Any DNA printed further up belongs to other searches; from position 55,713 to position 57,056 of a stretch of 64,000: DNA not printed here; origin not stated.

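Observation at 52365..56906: AT-rich GT8-like glycosyltransferase gene amplified to four tandem mosaic copies, with fragments of both flanking genes co-amplified at every junction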

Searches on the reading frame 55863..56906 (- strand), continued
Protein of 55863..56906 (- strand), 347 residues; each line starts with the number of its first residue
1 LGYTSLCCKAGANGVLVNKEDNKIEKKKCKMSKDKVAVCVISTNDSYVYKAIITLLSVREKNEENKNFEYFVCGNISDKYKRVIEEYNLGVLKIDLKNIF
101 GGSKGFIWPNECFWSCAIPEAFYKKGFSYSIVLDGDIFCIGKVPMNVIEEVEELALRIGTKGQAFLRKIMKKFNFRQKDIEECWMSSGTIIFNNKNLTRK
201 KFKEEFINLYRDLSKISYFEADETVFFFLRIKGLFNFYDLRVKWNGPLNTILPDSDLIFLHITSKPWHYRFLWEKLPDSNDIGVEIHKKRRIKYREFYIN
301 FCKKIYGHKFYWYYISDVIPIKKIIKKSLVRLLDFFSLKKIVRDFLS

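Call 82: search_solved_structures(query=A4, max_evalue=1e-10, show_alignments=2)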
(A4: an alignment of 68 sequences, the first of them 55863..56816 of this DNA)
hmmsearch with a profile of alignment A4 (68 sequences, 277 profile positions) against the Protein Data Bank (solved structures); distinct sequences matched with E-value up to 1e-10: 3.
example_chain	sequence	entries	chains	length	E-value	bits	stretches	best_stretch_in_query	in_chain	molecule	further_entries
5gvv_A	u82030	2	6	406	3.7e-14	56.1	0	153-272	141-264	Glycosyl transferase family 8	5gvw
1g9r_A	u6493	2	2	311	5.3e-12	49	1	7-248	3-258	GLYCOSYL TRANSFERASE | GALACTOSYL TRANSFERASE LGTC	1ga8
1ss9_A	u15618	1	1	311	1.6e-11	47.5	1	7-249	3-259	alpha-1,4-galactosyl transferase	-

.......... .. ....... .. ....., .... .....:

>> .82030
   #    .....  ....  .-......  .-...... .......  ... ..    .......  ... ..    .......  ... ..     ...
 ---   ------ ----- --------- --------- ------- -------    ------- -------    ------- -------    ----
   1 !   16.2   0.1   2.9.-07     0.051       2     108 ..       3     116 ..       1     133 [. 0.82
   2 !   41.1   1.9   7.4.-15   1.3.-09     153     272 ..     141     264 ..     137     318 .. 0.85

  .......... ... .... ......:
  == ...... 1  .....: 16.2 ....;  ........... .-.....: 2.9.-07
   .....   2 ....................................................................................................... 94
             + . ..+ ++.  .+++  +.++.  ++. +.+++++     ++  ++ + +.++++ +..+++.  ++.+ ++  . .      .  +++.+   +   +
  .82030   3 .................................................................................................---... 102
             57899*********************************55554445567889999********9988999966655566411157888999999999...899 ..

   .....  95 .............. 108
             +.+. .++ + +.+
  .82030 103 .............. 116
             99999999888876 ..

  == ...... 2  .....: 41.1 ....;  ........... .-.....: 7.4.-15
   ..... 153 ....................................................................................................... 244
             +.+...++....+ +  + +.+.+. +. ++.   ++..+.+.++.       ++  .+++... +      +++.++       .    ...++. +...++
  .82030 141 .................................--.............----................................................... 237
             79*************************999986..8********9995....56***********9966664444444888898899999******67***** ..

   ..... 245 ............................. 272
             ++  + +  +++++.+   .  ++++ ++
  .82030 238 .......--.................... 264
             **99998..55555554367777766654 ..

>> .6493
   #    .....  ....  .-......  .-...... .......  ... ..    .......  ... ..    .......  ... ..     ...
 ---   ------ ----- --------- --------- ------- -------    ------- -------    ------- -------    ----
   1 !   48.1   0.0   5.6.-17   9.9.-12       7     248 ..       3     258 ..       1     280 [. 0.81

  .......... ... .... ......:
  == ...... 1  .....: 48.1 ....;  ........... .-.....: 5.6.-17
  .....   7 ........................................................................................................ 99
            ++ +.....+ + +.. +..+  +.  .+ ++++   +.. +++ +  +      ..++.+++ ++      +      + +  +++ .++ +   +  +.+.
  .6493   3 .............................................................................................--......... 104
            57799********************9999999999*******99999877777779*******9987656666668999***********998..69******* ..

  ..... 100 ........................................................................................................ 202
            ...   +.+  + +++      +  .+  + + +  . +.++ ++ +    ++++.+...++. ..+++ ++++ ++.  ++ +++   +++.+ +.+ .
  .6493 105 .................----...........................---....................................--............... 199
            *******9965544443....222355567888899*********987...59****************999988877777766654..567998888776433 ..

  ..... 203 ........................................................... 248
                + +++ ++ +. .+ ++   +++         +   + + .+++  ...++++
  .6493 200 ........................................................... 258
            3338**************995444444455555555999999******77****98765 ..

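Call 84: find_related_loci(query=A3, collection=viral_contigs, flank=5000)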
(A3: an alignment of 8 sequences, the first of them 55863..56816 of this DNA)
Query A3 (317 aa) in viral_contigs; peptide patterns used: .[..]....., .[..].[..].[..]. (x = any residue, [..] = any of these).
600 stretches matched a pattern, but none encodes a relative of the query by tblastn (E <= 1e-3).

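Call 85: search_dna_similar(query=window:55863-56816:-, collection=phages, mode=protein, max_evalue=0.001, max_rows=10)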
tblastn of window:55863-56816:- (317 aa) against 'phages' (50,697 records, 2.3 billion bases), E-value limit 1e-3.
No match.

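Call 86: search_dna_similar(query=window:55863-56816:-, collection=plasmids, mode=protein, max_evalue=0.001, max_rows=10)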
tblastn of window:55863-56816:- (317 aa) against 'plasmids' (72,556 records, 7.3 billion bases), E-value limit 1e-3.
No match.
